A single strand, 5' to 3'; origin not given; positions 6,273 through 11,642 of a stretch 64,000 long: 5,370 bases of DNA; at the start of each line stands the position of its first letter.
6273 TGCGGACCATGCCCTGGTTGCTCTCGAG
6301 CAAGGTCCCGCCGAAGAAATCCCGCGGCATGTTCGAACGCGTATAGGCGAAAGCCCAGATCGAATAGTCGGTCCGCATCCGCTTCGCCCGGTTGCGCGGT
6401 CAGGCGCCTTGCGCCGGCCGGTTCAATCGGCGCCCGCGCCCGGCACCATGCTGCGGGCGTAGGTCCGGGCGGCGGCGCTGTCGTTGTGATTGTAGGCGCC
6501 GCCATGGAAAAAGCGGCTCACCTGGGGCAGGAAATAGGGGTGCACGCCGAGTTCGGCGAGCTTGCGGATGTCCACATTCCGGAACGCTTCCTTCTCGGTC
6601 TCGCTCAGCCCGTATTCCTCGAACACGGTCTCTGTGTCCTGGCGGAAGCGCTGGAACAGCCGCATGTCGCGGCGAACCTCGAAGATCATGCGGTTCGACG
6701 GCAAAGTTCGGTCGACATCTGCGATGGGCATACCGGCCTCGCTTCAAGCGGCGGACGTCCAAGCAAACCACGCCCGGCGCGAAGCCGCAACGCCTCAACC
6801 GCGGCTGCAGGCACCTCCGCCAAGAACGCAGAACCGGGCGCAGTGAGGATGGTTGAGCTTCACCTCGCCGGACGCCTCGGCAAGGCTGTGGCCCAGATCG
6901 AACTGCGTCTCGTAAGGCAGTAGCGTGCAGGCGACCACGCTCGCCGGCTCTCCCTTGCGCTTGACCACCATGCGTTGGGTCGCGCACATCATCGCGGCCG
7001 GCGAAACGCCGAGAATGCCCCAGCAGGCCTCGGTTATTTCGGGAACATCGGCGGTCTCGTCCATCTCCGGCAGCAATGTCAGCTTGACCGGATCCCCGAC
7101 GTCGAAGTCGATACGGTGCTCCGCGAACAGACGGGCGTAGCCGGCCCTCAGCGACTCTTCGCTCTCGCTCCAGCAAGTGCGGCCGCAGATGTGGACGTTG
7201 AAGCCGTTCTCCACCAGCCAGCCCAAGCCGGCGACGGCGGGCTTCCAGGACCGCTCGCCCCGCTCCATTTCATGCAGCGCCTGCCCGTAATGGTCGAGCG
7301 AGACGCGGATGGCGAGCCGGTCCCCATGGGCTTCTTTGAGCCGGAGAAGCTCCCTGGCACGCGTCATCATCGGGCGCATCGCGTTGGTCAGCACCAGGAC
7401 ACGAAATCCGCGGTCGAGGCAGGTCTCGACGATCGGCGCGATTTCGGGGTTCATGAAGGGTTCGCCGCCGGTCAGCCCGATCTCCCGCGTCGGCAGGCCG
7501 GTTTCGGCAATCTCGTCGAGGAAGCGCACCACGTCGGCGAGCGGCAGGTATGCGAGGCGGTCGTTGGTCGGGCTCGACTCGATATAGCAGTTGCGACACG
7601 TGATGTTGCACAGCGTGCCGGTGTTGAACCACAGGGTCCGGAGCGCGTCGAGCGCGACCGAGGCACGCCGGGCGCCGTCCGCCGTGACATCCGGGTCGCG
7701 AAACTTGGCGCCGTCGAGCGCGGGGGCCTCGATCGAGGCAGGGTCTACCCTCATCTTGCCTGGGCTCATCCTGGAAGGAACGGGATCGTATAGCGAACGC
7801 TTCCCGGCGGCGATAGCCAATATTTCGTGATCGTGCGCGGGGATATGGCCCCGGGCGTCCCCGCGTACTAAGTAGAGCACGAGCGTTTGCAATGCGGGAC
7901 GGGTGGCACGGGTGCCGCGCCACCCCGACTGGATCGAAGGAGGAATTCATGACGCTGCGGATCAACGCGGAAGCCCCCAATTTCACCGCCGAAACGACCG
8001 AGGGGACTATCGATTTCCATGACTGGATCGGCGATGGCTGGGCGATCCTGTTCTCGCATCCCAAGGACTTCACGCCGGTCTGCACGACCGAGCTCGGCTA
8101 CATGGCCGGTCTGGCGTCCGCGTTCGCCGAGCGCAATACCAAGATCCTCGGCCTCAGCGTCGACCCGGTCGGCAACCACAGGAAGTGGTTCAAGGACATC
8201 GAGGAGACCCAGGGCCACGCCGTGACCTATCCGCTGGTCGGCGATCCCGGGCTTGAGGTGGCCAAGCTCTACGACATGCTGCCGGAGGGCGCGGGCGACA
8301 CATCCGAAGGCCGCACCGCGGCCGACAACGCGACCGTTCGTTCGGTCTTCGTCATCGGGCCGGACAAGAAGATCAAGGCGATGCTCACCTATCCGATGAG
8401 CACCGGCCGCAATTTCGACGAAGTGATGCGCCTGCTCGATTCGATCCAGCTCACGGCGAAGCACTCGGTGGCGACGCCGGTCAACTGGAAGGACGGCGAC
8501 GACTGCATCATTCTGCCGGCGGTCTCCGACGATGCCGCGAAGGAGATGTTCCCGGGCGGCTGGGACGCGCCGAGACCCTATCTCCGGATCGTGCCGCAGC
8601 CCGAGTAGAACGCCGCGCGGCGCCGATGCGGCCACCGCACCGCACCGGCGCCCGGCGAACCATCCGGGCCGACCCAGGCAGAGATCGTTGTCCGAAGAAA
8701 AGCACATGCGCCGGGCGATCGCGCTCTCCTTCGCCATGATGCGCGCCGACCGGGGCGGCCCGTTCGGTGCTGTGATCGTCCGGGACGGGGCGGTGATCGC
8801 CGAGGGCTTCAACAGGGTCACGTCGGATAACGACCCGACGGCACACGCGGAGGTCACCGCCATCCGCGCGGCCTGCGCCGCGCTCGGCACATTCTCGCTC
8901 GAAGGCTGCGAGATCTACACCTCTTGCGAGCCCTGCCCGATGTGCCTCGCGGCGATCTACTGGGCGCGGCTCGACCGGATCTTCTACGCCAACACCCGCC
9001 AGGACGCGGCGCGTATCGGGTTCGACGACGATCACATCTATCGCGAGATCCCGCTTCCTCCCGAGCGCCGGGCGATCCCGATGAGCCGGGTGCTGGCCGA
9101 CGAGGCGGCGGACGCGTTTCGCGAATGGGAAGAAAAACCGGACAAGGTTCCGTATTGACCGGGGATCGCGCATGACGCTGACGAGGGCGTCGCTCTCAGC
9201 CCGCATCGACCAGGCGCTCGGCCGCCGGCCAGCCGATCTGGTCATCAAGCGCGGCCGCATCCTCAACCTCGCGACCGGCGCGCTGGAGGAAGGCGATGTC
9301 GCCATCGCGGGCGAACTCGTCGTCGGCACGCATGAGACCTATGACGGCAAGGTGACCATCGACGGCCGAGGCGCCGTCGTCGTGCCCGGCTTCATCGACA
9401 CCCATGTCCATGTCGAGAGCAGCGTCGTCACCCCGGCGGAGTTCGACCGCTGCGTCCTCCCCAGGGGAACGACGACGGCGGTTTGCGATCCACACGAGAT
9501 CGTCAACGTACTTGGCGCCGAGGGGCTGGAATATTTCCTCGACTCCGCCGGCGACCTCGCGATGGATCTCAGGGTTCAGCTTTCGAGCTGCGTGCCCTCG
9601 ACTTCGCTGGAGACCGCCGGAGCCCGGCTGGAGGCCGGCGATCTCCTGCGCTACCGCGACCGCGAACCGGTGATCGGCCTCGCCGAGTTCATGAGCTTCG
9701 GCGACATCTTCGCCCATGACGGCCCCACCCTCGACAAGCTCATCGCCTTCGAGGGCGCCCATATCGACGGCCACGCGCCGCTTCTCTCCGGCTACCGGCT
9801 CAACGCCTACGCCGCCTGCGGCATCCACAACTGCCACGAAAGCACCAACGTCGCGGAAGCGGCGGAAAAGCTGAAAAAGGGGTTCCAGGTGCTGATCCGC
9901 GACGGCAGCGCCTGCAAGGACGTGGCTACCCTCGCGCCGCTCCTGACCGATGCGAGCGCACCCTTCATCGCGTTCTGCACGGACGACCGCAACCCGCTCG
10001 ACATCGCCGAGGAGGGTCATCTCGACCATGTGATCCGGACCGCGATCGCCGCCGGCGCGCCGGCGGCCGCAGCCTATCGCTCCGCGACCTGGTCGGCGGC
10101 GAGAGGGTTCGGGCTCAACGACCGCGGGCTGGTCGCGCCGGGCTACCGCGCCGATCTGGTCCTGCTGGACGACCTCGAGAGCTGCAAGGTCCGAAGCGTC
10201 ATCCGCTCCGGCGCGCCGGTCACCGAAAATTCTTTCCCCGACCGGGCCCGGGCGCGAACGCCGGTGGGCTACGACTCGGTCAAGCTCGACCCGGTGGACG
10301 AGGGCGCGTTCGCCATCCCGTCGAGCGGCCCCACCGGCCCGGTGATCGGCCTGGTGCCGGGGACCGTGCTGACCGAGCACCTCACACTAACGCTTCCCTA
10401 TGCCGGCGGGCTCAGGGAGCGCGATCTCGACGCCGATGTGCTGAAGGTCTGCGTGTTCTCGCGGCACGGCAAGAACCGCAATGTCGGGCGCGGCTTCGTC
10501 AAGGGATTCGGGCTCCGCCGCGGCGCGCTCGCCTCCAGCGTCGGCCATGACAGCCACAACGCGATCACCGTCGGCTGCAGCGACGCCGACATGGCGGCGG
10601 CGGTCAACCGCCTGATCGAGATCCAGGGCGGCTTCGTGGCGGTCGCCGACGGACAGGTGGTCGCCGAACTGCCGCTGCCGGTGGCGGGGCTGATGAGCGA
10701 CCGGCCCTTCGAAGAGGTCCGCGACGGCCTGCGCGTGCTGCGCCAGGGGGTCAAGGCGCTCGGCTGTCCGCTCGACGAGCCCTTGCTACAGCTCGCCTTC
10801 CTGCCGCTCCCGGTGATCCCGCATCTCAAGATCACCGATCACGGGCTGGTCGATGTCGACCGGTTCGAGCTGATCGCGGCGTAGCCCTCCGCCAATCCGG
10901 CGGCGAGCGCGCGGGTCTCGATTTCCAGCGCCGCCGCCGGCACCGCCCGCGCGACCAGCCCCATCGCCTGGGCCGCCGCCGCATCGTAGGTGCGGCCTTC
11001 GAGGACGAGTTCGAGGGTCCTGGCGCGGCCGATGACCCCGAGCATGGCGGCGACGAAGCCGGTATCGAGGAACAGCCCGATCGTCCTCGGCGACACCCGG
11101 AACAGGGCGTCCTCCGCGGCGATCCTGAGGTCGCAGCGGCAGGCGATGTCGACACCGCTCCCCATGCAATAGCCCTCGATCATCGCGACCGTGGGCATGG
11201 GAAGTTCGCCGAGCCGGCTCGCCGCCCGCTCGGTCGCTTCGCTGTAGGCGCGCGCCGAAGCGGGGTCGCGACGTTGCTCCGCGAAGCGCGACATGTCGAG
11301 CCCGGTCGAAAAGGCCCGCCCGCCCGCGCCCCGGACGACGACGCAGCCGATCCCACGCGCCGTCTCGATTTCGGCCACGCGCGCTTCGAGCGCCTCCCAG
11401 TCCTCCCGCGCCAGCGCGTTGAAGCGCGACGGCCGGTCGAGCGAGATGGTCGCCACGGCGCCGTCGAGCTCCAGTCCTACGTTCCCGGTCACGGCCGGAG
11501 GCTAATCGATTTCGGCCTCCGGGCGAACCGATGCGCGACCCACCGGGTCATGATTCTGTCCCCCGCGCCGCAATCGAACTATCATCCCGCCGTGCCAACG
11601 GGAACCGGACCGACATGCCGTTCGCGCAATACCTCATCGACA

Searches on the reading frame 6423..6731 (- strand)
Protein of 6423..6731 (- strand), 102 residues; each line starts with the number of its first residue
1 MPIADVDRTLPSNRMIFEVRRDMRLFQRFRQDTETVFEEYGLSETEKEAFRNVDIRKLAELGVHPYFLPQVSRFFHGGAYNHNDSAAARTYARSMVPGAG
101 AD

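Call 20: search_protein_families(library=pfam, proteins=[window:6423-6731:-], max_evalue=0.00001)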
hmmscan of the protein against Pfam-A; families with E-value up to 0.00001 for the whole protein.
window:6423-6731:- (102 aa): 1 family
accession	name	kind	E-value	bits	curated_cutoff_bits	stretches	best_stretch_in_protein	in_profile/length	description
PF07746.16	LigA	-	2.5e-09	37.6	25.3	1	13-75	2-63/87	Aromatic-ring-opening dioxygenase LigAB, LigA subunit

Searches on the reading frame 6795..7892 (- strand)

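Call 20: search_protein_families(library=pfam, proteins=[window:6795-7892:-], max_evalue=0.00001)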
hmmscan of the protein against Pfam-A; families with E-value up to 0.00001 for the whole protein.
window:6795-7892:- (365 aa): 1 family
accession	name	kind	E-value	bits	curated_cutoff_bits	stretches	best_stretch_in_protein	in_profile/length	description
PF04055.27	Radical_SAM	-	3.3e-17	63.6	29.5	1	90-235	2-144/166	Radical SAM superfamily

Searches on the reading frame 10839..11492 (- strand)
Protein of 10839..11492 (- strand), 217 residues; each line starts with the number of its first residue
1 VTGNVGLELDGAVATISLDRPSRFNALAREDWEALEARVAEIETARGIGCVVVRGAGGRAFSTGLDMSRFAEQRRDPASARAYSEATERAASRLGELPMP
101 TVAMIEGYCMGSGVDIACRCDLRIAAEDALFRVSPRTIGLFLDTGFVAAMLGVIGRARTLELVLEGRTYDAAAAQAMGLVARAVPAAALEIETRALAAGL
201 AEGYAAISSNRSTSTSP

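Call 20: search_protein_families(library=pfam, proteins=[window:10839-11492:-], max_evalue=0.00001)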
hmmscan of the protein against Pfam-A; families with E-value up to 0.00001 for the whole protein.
window:10839-11492:- (217 aa): 2 families
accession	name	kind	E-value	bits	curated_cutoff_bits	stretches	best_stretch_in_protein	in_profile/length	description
PF00378.25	ECH_1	-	7.5e-36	124.2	27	1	11-204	4-194/251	Enoyl-CoA hydratase/isomerase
PF16113.10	ECH_2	-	2e-28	100.3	27.2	1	14-198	2-186/335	Enoyl-CoA hydratase/isomerase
